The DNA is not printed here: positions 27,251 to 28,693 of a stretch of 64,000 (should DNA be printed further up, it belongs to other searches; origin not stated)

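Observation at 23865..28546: Phosphonate operon built from teichoic-acid-type parts: TagD-like cytidylyltransferase::PepM fusion, Ppd, Fe-ADH, TagF-like transferase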

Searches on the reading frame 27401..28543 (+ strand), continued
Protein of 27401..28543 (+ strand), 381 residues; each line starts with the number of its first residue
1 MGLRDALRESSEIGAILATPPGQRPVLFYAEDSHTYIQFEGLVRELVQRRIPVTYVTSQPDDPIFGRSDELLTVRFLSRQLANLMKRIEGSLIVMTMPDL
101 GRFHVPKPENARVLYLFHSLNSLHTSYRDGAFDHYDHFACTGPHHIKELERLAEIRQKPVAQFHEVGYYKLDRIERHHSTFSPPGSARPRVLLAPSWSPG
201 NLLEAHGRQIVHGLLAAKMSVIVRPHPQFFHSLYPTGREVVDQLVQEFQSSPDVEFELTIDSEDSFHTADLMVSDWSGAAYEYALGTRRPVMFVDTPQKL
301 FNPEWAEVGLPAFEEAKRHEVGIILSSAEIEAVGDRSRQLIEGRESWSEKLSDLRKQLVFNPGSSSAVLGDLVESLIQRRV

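Call 65: search_solved_structures(query=P0229, max_evalue=10, show_alignments=3)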
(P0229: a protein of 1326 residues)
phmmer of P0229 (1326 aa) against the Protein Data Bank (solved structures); distinct sequences matched with E-value up to 10: 12.
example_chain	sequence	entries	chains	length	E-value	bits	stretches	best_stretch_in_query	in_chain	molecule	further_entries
5mg3_C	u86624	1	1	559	1.6e-13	52.6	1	1-214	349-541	Membrane protein insertase YidC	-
4utq_A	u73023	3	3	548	2.7e-13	51.8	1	1-213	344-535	MEMBRANE PROTEIN INSERTASE YIDC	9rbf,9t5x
3wvf_A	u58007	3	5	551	4.4e-13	51.1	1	1-212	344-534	Membrane protein insertase YidC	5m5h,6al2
3wo7_A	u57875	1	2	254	2.9e-10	41.7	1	6-98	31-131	Membrane protein insertase YidC 2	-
3wo6_A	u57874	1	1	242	4.4e-10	41.1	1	6-98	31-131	Membrane protein insertase YidC 2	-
6y86_A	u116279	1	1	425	9.5e-08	33.4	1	3-128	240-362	Membrane protein insertase YidC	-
5y83_A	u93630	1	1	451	1.2e-07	33.1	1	3-128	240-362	Membrane protein insertase YidC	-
2w5r_A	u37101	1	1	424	0.026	15.4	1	1180-1219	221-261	PROCESSED GLYCEROL PHOSPHATE LIPOTEICHOIC ACID SYNTHASE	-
2w5q_A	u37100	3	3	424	0.026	15.4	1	1180-1219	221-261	PROCESSED GLYCEROL PHOSPHATE LIPOTEICHOIC ACID SYNTHASE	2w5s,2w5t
4uop_A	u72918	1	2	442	0.086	13.7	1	1132-1219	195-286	LIPOTEICHOIC ACID PRIMASE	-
7oz8_AAA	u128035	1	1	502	0.78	10.5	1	1195-1222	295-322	Choline-sulfatase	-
2qzu_A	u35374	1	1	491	0.89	10.3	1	1168-1230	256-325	Putative sulfatase yidJ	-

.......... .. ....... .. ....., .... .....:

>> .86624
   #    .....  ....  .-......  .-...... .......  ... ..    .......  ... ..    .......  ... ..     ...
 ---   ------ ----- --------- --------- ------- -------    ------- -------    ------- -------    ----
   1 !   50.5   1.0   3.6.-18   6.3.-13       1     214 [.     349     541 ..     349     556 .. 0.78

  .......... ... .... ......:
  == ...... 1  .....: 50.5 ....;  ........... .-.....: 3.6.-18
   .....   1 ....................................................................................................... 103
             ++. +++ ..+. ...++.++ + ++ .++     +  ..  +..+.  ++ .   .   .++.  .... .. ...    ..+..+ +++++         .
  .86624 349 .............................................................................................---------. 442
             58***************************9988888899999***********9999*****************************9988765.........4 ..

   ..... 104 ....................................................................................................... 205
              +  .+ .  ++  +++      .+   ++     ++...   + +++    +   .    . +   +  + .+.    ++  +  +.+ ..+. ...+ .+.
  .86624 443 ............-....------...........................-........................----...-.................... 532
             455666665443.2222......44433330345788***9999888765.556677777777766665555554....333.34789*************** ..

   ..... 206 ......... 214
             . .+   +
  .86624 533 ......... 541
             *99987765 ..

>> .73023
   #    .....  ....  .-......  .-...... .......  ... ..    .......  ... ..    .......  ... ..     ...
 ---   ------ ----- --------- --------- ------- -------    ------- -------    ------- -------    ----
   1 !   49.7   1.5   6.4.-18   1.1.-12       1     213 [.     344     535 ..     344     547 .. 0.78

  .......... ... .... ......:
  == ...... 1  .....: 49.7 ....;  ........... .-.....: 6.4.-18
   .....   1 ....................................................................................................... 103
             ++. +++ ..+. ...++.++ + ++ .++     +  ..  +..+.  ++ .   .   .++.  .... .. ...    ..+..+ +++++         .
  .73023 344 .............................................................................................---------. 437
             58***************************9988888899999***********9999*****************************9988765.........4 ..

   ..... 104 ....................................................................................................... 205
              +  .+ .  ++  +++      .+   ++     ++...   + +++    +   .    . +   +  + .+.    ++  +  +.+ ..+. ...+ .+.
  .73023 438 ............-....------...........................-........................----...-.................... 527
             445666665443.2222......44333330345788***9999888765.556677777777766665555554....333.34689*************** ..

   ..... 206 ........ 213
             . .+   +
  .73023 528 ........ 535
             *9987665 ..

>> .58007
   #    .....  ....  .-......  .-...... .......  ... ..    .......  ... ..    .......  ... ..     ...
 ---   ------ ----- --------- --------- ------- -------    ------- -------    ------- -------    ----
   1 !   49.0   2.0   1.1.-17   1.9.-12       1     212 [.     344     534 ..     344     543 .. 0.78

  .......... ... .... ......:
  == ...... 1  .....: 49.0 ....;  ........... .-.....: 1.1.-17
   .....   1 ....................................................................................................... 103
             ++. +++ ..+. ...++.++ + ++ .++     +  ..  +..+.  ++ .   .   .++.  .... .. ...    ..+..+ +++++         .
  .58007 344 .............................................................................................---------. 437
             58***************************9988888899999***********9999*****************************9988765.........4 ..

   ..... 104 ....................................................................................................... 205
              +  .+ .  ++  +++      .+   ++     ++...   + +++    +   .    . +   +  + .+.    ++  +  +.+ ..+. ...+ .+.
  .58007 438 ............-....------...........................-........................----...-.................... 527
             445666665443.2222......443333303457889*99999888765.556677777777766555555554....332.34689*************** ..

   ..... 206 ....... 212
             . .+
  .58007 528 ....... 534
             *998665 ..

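Call 74: search_dna_similar(query=window:27401-28543:+, collection=plasmids, mode=protein, max_evalue=0.00001, max_rows=20)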
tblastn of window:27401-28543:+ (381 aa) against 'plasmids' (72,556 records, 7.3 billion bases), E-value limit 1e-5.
No match.

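Call 79: search_solved_structures(query=A3, max_evalue=10, show_alignments=3)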
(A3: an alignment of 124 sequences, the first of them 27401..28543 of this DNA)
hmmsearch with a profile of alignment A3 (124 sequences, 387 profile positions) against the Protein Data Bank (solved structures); distinct sequences matched with E-value up to 10: 7.
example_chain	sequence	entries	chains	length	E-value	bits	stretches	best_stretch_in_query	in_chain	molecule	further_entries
8va1_A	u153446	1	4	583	1.1e-07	33.8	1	159-298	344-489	Teichoic acid ribitol-phosphate polymerase TarL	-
8qoy_A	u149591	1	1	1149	1.6e-06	30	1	149-297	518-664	TagF-like capsule polymerase Cps3D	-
3l7i_A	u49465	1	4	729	0.00016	23.4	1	164-298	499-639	Teichoic acid biosynthesis protein F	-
3l7j_A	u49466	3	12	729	0.00016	23.3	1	164-298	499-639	Teichoic acid biosynthesis protein F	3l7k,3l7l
6b1p_A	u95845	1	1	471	0.83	11.2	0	35-74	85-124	Glutamate--tRNA ligase 1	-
8wzu_A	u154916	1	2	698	0.94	11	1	14-105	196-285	4-hydroxybutyrate--CoA ligase [ADP-forming]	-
7dai_A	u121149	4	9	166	1.6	10.2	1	194-229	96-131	Serotonin N-acetyltransferase 1, chloroplastic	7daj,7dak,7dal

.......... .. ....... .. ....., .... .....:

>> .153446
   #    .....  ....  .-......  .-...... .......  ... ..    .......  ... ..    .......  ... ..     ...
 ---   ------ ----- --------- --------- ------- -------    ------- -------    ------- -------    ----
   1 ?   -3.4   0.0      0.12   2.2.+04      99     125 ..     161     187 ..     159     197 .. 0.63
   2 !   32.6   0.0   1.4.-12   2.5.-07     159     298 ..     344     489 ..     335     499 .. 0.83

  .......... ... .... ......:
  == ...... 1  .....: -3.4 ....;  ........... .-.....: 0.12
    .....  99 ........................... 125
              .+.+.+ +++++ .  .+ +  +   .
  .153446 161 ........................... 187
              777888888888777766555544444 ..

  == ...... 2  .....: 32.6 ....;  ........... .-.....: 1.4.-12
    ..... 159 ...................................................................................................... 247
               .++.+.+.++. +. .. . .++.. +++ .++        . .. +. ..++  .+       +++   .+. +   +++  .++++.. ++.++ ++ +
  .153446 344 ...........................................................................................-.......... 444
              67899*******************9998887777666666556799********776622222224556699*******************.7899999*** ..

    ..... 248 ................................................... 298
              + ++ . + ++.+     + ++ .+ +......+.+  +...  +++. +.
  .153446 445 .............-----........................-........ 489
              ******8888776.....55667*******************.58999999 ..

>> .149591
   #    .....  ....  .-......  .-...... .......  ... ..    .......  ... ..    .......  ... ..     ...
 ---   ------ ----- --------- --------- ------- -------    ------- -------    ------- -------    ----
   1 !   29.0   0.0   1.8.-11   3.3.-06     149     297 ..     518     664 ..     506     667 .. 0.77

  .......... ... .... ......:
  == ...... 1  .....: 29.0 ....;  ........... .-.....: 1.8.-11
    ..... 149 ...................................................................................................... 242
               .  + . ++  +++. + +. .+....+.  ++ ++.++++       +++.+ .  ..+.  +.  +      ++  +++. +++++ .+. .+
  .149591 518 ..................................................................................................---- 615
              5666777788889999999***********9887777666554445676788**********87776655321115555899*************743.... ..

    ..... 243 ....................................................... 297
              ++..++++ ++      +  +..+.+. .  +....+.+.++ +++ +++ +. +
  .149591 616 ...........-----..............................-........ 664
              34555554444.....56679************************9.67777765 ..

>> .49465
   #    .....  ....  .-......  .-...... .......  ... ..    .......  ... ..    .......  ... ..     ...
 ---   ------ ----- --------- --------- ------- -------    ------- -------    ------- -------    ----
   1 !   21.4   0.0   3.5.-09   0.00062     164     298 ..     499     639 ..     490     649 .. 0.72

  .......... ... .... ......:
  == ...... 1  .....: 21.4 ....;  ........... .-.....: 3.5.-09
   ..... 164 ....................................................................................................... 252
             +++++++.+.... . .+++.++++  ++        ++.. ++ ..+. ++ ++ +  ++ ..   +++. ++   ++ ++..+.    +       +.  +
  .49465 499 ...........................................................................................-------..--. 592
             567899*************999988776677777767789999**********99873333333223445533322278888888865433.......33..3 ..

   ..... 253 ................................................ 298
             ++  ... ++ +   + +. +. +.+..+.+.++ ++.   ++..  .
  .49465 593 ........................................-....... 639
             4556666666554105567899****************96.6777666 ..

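Call 82: search_protein_families(library=pfam, proteins=[L022:5749-7434:-, L022:4646-5749:-, L022:3561-4655:-, L020:9089-9889:+, L020:9859-11184:-, L020:11293-12459:-, L020:1575-2465:-], max_evalue=0.0001)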
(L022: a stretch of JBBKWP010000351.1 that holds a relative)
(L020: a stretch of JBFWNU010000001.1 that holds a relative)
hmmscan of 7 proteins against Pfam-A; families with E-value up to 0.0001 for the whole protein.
L022:5749-7434:- (562 aa): 2 families
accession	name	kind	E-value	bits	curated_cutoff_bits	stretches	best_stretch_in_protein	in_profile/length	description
PF13714.12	PEP_mutase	-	1.6e-56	192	31.5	1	24-263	6-240/240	Phosphoenolpyruvate phosphomutase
PF12804.13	NTP_transf_3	-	1e-10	42.5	27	1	324-421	11-110/160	MobA-like NTP transferase domain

L022:4646-5749:- (368 aa): 2 families
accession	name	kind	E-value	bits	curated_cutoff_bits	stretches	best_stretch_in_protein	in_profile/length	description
PF02775.26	TPP_enzyme_C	-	7.9e-16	58.6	21.9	1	223-338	24-151/151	Thiamine pyrophosphate enzyme, C-terminal TPP binding domain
PF02776.23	TPP_enzyme_N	-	7e-08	32.7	26.8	1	12-107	6-102/119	Thiamine pyrophosphate enzyme, N-terminal TPP binding domain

L022:3561-4655:- (365 aa): 3 families
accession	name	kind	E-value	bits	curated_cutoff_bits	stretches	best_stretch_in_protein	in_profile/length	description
PF00465.25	Fe-ADH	-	5e-31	108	31.3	1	11-167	1-168/168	Iron-containing alcohol dehydrogenase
PF25137.1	ADH_Fe_C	-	6.9e-25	88.3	27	1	178-353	1-182/194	Fe-containing alcohol dehydrogenase family, C-terminal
PF13685.12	Fe-ADH_2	-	1.4e-05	25.6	28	0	67-102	61-96/149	Iron-containing alcohol dehydrogenase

L020:9089-9889:+ (267 aa): 6 families
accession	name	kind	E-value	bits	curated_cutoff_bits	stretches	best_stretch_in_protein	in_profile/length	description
PF13847.12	Methyltransf_31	-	2e-11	44.2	27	1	110-221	4-114/145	Methyltransferase domain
PF13649.12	Methyltransf_25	-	2e-10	41.6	27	1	113-210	1-97/97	Methyltransferase domain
PF08242.18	Methyltransf_12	-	5.1e-08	34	30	1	114-212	1-98/98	Methyltransferase domain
PF08241.18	Methyltransf_11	-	3.5e-07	31.2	21.2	1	114-214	1-95/95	Methyltransferase domain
PF13489.12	Methyltransf_23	-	2.1e-05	24.8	27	1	108-217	21-119/164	Methyltransferase domain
PF05401.17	NodS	-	4.6e-05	23.8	24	1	111-249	45-184/201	Nodulation protein S (NodS)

L020:9859-11184:- (442 aa): 2 families
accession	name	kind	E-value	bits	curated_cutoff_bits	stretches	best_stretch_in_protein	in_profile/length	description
PF12804.13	NTP_transf_3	-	5.8e-19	69.3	27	1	181-291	1-108/160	MobA-like NTP transferase domain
PF00483.29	NTP_transferase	-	2.9e-10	40.6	21.2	1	180-235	1-57/245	Nucleotidyl transferase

L020:11293-12459:- (389 aa): 0 families

L020:1575-2465:- (297 aa): 3 families
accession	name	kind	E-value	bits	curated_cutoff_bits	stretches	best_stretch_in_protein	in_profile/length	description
PF00583.31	Acetyltransf_1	-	4.8e-16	59.5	20.7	1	191-286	20-116/116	Acetyltransferase (GNAT) family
PF13302.13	Acetyltransf_3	-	1.4e-07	32.7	25.4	1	151-286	5-137/138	Acetyltransferase (GNAT) domain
PF13508.13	Acetyltransf_7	-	6.9e-07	30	27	0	207-272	8-68/84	Acetyltransferase (GNAT) domain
